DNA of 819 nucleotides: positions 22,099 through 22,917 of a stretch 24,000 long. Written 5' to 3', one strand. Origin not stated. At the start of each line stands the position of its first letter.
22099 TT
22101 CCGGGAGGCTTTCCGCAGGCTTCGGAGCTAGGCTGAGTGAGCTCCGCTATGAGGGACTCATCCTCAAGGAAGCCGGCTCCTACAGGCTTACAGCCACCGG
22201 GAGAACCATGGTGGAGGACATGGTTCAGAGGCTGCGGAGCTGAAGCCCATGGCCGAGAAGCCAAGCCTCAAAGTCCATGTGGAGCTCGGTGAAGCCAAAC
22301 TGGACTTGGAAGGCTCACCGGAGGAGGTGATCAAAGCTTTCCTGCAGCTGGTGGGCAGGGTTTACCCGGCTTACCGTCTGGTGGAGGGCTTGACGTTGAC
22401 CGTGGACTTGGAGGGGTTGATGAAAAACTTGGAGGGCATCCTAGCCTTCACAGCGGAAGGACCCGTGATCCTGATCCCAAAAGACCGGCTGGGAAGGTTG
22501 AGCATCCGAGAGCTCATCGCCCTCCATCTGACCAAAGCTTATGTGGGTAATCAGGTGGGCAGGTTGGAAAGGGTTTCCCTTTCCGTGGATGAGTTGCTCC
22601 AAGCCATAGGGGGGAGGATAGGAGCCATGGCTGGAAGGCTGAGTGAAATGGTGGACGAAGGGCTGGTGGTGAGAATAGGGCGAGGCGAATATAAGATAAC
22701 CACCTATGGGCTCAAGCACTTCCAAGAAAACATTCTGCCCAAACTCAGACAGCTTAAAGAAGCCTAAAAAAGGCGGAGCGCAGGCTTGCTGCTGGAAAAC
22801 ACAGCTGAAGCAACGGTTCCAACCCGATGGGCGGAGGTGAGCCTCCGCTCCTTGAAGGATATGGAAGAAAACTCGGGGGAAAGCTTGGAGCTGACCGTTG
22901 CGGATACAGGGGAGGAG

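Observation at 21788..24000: Stand-alone NurA-HerA nuclease/translocase operon headed by two paralogous winged-helix proteins, with no Mre11/Rad50 in view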

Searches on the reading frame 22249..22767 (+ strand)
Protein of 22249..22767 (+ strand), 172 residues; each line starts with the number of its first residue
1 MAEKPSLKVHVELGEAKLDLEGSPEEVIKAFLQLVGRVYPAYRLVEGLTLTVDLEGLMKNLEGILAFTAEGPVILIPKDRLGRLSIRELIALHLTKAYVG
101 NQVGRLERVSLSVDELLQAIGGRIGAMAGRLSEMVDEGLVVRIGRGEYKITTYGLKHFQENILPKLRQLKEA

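Call 5: search_protein_families(library=pfam, proteins=[window:22249-22767:+], max_evalue=1)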
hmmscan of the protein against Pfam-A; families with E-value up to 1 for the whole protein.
window:22249-22767:+ (172 aa): 2 families
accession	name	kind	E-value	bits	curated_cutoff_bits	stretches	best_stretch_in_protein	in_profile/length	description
PF13338.12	AbiEi_4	-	0.095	13.3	25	1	128-146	28-44/49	Transcriptional regulator, AbiEi antitoxin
PF20217.3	DUF6577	-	0.32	11.1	27.8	1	128-170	3-43/204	Family of unknown function (DUF6577)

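Call 6: search_protein_families(library=ncbifam, proteins=[window:22249-22767:+], max_evalue=1)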
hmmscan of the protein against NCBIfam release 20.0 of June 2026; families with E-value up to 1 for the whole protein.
window:22249-22767:+ (172 aa): 0 families

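Call 11: find_homologous_proteins(query=window:22249-22764:+, max_evalue=0.01)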
Query window:22249-22764:+ (172 aa): 43 proteins with E <= 0.01 among 297 candidates.
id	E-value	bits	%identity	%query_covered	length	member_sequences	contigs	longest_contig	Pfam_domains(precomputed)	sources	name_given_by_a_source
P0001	1.5e-101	355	100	100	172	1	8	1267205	-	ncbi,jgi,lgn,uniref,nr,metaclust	ncbi:hypothetical protein [Candidatus Hecatella orcuttiae]|jgi:hypothetical protein|uniref:hypotheti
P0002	6.0e-69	249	69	98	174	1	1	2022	-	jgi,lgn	-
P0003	1.5e-68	248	65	98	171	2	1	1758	-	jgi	jgi:hypothetical protein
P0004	6.3e-66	239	68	95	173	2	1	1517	-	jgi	-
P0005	3.2e-65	237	67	97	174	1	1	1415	-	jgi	jgi:hypothetical protein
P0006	6.2e-65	236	67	92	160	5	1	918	-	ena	-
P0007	1.5e-64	235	65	92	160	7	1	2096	-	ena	-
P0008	3.4e-64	234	67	95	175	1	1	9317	-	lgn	-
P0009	3.6e-64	234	67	95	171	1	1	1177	-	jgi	-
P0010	4.8e-63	230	67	95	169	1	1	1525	-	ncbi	ncbi:MAG: hypothetical protein ACE5PO_09600, partial [Candidatus Bathyarchaeia archaeon]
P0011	5.3e-63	230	67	93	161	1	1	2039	-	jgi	-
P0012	1.4e-62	228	65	95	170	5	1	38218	-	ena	-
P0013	7.0e-62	226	64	95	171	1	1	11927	-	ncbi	-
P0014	2.5e-61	224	64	98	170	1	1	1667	-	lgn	-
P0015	3.6e-61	224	92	69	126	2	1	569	-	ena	-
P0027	3.3e-56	208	57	98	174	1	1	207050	-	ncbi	ncbi:MAG: hypothetical protein QXJ75_00220 [Candidatus Bathyarchaeia archaeon]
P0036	1.7e-39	153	51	94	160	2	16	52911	-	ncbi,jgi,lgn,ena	-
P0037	1.8e-39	153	47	96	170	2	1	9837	-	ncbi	-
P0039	1.1e-36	144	46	94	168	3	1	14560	-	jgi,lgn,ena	-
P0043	2.6e-29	120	42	97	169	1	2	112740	-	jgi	-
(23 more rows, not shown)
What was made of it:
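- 22249..22767 (+): wHTH-B: a 172-aa paralog of A. It has 43 close homologs, all Hecatellales/Bathyarchaeia where named (call 11).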

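Call 12: find_encoding_contigs(protein=P0043, flank=10000, max_places=2)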
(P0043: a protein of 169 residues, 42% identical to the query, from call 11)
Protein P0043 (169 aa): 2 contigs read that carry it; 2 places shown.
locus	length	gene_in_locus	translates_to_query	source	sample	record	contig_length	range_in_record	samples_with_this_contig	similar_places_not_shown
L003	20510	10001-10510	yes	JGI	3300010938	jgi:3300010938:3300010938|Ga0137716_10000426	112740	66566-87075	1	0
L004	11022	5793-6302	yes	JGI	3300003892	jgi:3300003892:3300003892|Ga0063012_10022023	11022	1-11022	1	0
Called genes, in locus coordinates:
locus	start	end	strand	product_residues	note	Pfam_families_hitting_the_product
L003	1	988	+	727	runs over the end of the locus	PF01583:APS_kinase, PF07931:CPT (weak), PF08433:KTI12, PF13671:AAA_33, PF00009:GTP_EFTU, PF01926:MMR_HSR1 (weak), PF03144:GTP_EFTU_D2, PF21440:aSelB_III, +2 more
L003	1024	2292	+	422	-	PF05889:SepSecS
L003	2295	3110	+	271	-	PF00581:Rhodanese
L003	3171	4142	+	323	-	PF00248:Aldo_ket_red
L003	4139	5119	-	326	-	PF13404:HTH_AsnC-type, PF22451:NirdL-like_HTH, PF17805:AsnC_trans_reg2, PF22451:NirdL-like_HTH, PF17805:AsnC_trans_reg2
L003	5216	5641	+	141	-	PF00174:Oxidored_molyb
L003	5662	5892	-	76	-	-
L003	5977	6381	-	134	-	PF01243:PNPOx_N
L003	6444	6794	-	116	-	-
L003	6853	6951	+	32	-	-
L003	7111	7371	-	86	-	-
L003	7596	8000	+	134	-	PF18929:DUF5678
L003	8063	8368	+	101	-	-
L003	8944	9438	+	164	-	-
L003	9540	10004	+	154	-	-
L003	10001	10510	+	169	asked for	-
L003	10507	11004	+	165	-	-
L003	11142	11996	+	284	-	PF09376:NurA (weak)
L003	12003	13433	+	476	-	PF01935:DUF87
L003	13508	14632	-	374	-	PF01041:DegT_DnrJ_EryC1, PF00155:Aminotran_1_2 (weak), PF01053:Cys_Met_Meta_PP (weak), PF01212:Beta_elim_lyase (weak)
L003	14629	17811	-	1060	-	-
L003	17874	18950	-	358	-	PF13641:Glyco_tranf_2_3 (weak), PF00535:Glycos_transf_2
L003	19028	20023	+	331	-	PF01408:GFO_IDH_MocA, PF02894:GFO_IDH_MocA_C, PF22725:GFO_IDH_MocA_C3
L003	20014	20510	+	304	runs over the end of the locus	PF01370:Epimerase, PF04321:RmlD_sub_bind, PF01073:3Beta_HSD, PF07993:NAD_binding_4 (faint), PF13460:NAD_binding_10, PF16363:GDP_Man_Dehyd, PF02719:Polysacc_synt_2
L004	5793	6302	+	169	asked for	-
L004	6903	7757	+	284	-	PF09376:NurA (weak)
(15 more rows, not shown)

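Call 13: find_encoding_contigs(protein=P0027, flank=10000, max_places=2)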
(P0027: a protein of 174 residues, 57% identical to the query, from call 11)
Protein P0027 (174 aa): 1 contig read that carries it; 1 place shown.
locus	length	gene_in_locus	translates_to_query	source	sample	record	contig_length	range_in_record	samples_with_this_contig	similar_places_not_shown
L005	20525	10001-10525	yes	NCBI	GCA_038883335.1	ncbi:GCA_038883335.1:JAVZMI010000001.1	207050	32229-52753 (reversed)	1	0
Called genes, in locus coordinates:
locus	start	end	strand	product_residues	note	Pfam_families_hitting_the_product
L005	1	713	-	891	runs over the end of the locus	PF00690:Cation_ATPase_N, PF00122:E1-E2_ATPase, PF00702:Hydrolase, PF13246:Cation_ATPase, PF12710:HAD (weak), PF00689:Cation_ATPase_C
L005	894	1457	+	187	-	-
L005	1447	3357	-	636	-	PF26686:DUF8575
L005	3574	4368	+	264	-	PF01925:TauE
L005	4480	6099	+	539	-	PF23613:ELP3_N, PF04055:Radical_SAM, PF16199:Radical_SAM_C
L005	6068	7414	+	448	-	PF18195:GatD_N, PF00710:Asparaginase, PF17763:Asparaginase_C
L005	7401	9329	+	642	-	PF02934:GatB_N, PF02938:GAD, PF02637:GatB_Yqey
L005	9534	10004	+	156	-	-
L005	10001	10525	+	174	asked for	-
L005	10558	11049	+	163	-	PF13338:AbiEi_4 (weak)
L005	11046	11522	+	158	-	-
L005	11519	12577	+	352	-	-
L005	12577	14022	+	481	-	PF01935:DUF87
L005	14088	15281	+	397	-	PF09376:NurA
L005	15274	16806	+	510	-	PF01580:FtsK_SpoIIIE (weak), PF01935:DUF87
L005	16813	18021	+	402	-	PF00149:Metallophos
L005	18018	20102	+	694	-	PF02463:SMC_N (weak), PF13175:AAA_15, PF13476:AAA_23, PF13304:AAA_21 (faint)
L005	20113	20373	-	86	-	-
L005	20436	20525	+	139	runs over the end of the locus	-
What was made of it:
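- In L005 both pairs are present and the second pair abuts mre11 (call 13).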

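Call 14: find_encoding_contigs(protein=P0036, flank=10000, max_places=2)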
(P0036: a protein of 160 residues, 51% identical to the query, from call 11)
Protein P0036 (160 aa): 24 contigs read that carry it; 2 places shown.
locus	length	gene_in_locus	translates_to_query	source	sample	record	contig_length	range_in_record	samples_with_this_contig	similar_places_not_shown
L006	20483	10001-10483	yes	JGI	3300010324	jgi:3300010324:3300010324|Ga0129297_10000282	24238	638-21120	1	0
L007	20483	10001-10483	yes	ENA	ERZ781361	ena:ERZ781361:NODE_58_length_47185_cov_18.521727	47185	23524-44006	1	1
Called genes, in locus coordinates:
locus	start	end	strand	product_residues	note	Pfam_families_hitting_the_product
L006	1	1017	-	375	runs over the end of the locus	PF02746:MR_MLE_N, PF13378:MR_MLE_C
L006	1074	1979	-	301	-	PF02633:Creatininase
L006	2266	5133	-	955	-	PF00270:DEAD, PF04851:ResIII, PF00271:Helicase_C, PF19306:WHD_Lhr, PF08494:DEAD_assoc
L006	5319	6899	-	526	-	PF01580:FtsK_SpoIIIE (faint), PF01935:DUF87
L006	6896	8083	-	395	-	PF09376:NurA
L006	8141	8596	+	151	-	-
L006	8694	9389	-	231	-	-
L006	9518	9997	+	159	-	-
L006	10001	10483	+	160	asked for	-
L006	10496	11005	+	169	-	-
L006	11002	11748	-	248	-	-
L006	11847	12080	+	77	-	-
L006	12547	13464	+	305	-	-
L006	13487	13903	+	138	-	PF05402:PqqD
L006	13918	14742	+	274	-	PF04893:Yip1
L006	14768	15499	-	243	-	-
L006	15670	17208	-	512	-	PF00370:FGGY_N, PF02782:FGGY_C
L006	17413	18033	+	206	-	-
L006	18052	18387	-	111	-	PF04756:OST3_OST6 (weak), PF00085:Thioredoxin, PF13098:Thioredoxin_2 (weak), PF13905:Thioredoxin_8 (faint)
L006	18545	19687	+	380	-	PF01208:URO-D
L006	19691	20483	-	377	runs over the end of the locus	PF01208:URO-D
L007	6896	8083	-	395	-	PF09376:NurA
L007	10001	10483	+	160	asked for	-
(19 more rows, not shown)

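Call 16: search_protein_families(library=pfam, proteins=[L005:10558-11046:+, L005:11046-11519:+, L005:11519-12574:+, L003:11142-11993:+, L003:8944-9435:+, L006:8141-8593:+], max_evalue=0.1)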
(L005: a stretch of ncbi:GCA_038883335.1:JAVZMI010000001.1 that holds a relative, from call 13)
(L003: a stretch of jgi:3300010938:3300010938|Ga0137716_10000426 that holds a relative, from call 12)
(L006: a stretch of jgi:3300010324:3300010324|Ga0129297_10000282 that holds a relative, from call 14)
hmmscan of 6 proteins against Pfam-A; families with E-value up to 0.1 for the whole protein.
L005:10558-11046:+ (163 aa): 6 families
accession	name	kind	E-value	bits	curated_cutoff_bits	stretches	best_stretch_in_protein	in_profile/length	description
PF13338.12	AbiEi_4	-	5.5e-06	26.8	25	1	110-140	22-48/49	Transcriptional regulator, AbiEi antitoxin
PF12802.13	MarR_2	-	0.00068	20.2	27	1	99-132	18-52/61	MarR family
PF01325.25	Fe_dep_repress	-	0.0045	17.6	26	1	101-135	23-57/60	Iron dependent repressor, N-terminal DNA binding domain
PF13545.12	HTH_Crp_2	-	0.012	16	27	1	107-136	29-58/70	Crp-like helix-turn-helix domain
PF25213.1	HVO_A0261_N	-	0.012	15.9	35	1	96-143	20-66/86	HVO_A0261 N-terminal domain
PF12840.13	HTH_20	-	0.068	13.6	27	0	97-133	15-51/51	Helix-turn-helix domain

L005:11046-11519:+ (158 aa): 1 family
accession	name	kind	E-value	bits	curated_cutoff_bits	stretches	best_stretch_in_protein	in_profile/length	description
PF03965.22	Penicillinase_R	-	0.066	14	22.6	0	100-152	16-67/115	Penicillinase repressor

L005:11519-12574:+ (352 aa): 1 family
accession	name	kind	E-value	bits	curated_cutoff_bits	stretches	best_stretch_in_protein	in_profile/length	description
PF09376.16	NurA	-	5.8e-05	23.1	21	1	78-307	2-249/254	NurA domain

L003:11142-11993:+ (284 aa): 1 family
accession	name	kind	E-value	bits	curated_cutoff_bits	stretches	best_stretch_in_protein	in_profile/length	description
PF09376.16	NurA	-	6.5e-08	32.8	21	1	82-245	66-251/254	NurA domain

L003:8944-9435:+ (164 aa): 0 families

L006:8141-8593:+ (151 aa): 6 families
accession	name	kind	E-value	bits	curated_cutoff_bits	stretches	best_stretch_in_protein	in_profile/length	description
PF02334.22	RTP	-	0.0015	19.4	26.7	1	100-141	28-69/113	Replication terminator protein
PF03965.22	Penicillinase_R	-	0.016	16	22.6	1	85-145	8-63/115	Penicillinase repressor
PF21984.2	DnaD_N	-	0.042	14.5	27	0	104-141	37-73/101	DnaD N-terminal domain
PF06245.16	DUF1015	-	0.045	13.1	25.8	0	103-147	49-92/325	Protein of unknown function (DUF1015)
PF16526.10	CLZ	-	0.058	14.2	26.7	0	19-63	1-46/71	C-terminal leucine zipper domain of cyclic nucleotide-gated channels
PF00392.27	GntR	-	0.073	13.2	27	0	113-143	34-64/64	Bacterial regulatory proteins, gntR family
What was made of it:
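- On NurA nuclease (Pfam PF09376): Orthologs score 23.1 and 32.8 bits (call 16).
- On Winged-helix DNA-binding proteins: Only paralog C of L005 passes AbiEi_4, at 26.8 bits (call 16).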

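Call 17: search_protein_families(library=padloc, proteins=[window:22249-22764:+, L005:10558-11046:+, L005:11046-11519:+], max_evalue=0.1)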
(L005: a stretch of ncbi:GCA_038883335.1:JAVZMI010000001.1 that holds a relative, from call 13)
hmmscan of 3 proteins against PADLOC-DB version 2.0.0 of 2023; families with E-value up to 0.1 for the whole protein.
window:22249-22764:+ (172 aa): 2 families
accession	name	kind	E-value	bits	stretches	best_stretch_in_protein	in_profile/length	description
PDLC02235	AbiEi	-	0.0049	14.5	1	127-170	39-80/240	AbiEi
PDLC02267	AbiEi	-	0.054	10.9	1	107-156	17-64/252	AbiEi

L005:10558-11046:+ (163 aa): 14 families
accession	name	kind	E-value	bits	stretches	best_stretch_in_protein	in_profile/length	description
PDLC02235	AbiEi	-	0.0012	16.5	1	97-141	19-63/240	AbiEi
PDLC02283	AbiEi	-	0.0013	16.4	1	113-141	27-55/201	AbiEi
PDLC02244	AbiEi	-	0.0024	15.2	1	109-141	24-56/292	AbiEi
PDLC01879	CARF3--CARF_TM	-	0.0027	15.4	1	96-143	166-212/222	-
PDLC02225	AbiEi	-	0.0043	14.8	1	112-142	26-56/198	AbiEi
PDLC01044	Csa3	-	0.0044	14.9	1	105-142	154-188/194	Type I-A associated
PDLC02231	AbiEi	-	0.0056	14.5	1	114-141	29-56/280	AbiEi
PDLC02228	AbiEi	-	0.0059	13.9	1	105-141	40-76/216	AbiEi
PDLC02271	AbiEi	-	0.014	12.6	1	106-144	29-67/263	AbiEi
PDLC02265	AbiEi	-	0.018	12.8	1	113-140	24-51/198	AbiEi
PDLC01850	CARF3--CARF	-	0.02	12.7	1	95-142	154-202/209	-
PDLC02267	AbiEi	-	0.023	12.1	1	97-143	17-63/252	AbiEi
PDLC02239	AbiEi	-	0.027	12.2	1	102-141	8-47/195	AbiEi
PDLC04368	PDC-M05A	-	0.033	12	1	103-136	32-65/201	-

L005:11046-11519:+ (158 aa): 0 families
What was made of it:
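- wHTH-B and wHTH-C have faint AbiEi-type hits (calls 5, 16, 17).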

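Call 23: search_solved_structures(query=L005:15274-16803:+, max_evalue=0.01)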
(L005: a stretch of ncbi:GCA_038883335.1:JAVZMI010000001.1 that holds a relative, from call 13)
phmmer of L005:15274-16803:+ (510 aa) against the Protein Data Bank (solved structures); distinct sequences matched with E-value up to 0.01: 8.
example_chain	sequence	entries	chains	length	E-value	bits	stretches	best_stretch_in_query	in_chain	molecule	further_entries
9c1m_M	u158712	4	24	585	1.3e-14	56.9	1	337-487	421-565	ATP-binding protein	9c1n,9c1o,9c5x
8wiv_A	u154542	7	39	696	4.1e-14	55.2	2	384-465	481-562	Helicase HerA central domain-containing protein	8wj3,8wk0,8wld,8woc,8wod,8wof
8j4u_M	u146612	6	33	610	3e-12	49.1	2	344-465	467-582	Nucleoside triphosphate hydrolase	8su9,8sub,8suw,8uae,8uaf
9x1l_A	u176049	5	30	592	2.4e-10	42.8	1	349-463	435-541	DNA helicase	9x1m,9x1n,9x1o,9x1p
8xau_A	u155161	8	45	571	5.2e-10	41.7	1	339-468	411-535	ATP-binding protein | HerA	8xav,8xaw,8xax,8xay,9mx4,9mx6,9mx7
8ziq_M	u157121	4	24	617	1.7e-09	39.9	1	338-487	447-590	HerA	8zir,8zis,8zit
4d2i_A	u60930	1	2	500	1.8e-07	33.3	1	4-465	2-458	HERA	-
8yho_A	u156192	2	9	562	9.3e-07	31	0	102-211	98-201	DUF87 domain-containing protein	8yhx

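Call 25: search_solved_structures(query=L005:14088-15278:+, max_evalue=1)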
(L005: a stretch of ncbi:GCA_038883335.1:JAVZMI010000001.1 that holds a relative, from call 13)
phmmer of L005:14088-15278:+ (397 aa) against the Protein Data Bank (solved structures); distinct sequences matched with E-value up to 1: 1.
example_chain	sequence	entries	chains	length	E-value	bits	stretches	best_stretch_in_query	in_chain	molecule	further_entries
6w2r_A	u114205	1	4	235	0.094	15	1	170-247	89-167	Junction 19 DHR54-DHR79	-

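Call 35: find_homologous_proteins(query=L005:15274-16803:+, max_evalue=1e-10)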
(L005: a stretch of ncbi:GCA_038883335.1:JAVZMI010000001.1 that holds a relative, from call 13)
Query L005:15274-16803:+ (510 aa): 174 proteins with E <= 1e-10 among 8000 candidates; the best 120 are listed.
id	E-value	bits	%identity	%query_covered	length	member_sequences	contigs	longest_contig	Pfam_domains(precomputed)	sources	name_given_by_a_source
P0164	0.0e+0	1150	100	100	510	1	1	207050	PF01935.24,PF01580.25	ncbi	ncbi:MAG: ATP-binding protein [Candidatus Bathyarchaeia archaeon]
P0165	4.2e-273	924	80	100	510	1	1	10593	PF01935.24,PF01580.25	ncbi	-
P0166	1.8e-204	698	61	100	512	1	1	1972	PF01935.24,PF01580.25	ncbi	ncbi:MAG: ATP-binding protein [Candidatus Bathyarchaeia archaeon]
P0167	5.3e-201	686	60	100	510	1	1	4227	PF01935.24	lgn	-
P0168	9.4e-170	583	56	96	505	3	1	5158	PF01935.24,PF01580.25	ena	-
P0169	3.8e-169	581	56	95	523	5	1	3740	PF01935.24,PF01580.25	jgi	-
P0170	4.8e-169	581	55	95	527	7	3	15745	PF01935.24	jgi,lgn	-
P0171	1.2e-166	573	54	95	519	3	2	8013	PF01935.24,PF01580.25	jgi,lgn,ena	-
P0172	9.4e-166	570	54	95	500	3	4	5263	PF01935.24,PF01580.25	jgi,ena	-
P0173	6.7e-165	567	54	95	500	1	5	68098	PF01935.24,PF01580.25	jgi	jgi:hypothetical protein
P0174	1.7e-164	566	55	95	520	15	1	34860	PF01935.24,PF01580.25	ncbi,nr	ncbi:ATP-binding protein [Candidatus Bathyarchaeota archaeon]|nr:ATP-binding protein [Candidatus Bat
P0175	7.2e-164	564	52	97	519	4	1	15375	PF01935.24,PF01580.25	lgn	-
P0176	9.3e-164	564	52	99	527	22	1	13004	PF01935.24,PF01580.25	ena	-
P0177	9.5e-164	564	54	95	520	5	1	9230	PF01935.24,PF01580.25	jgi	-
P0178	1.6e-163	563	52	97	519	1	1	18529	PF01935.24,PF01580.25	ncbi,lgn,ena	-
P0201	8.9e-161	554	51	98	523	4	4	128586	PF01935.24,PF01580.25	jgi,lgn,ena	jgi:DNA helicase HerA-like ATPase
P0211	1.3e-159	550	53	95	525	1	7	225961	PF01935.24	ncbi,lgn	ncbi:MAG: ATP-binding protein [Candidatus Bathyarchaeia archaeon]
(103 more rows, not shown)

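Call 36: find_encoding_contigs(protein=P0211, flank=10000, max_places=1)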
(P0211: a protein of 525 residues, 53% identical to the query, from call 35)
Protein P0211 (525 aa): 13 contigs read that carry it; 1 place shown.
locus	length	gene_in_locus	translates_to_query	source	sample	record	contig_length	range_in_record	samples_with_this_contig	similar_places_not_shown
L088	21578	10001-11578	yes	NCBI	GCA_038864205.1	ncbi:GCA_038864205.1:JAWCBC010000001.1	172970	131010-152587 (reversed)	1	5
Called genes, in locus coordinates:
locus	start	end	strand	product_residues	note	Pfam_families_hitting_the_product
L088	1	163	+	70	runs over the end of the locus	-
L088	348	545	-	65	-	PF10049:DUF2283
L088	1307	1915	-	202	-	PF00535:Glycos_transf_2, PF10111:Glyco_tranf_2_2 (faint)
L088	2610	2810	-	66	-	PF10049:DUF2283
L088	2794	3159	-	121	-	PF14076:DUF4258 (weak)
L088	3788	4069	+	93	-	PF07282:Cas12f1-like_TNB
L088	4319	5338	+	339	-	PF02926:THUMP, PF01170:UPF0020, PF02353:CMAS (weak), PF02475:TRM5-TYW2_MTfase (weak), PF05175:MTS (weak), PF13847:Methyltransf_31, PF09445:Methyltransf_15, PF13649:Methyltransf_25, +1 more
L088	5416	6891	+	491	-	PF01935:DUF87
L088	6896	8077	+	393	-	PF09376:NurA (weak)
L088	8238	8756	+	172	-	PF00881:Nitroreductase, PF14512:TM1586_NiRdase (weak), PF00881:Nitroreductase, PF14512:TM1586_NiRdase (weak)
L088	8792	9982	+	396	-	PF09376:NurA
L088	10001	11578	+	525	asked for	PF01935:DUF87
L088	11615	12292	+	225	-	PF00149:Metallophos, PF12850:Metallophos_2, PF14582:Metallophos_3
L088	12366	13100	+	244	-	PF00254:FKBP_C, PF22199:FKBP26_IF, PF18046:FKBP26_C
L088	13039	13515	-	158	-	PF03684:UPF0179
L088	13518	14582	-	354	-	PF00465:Fe-ADH, PF13685:Fe-ADH_2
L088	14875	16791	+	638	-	PF17214:KH_TffA, PF00753:Lactamase_B, PF16661:Lactamase_B_6, PF23023:Anti-Pycsar_Apyc1, PF12706:Lactamase_B_2, PF10996:Beta-Casp, PF07521:RMMBL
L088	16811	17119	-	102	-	PF04472:SepF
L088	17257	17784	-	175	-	PF09183:DUF1947, PF17832:Pre-PUA, PF01472:PUA, PF26292:PUA_elF2D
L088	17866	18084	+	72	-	PF01423:LSM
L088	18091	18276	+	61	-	PF01907:Ribosomal_L37e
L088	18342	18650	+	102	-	PF00338:Ribosomal_S10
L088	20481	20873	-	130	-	-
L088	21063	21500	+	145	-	-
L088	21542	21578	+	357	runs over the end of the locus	PF13404:HTH_AsnC-type (faint)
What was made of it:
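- Many Bathyarchaeia carry a second NurA-HerA pair (calls 13, 35, 36).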
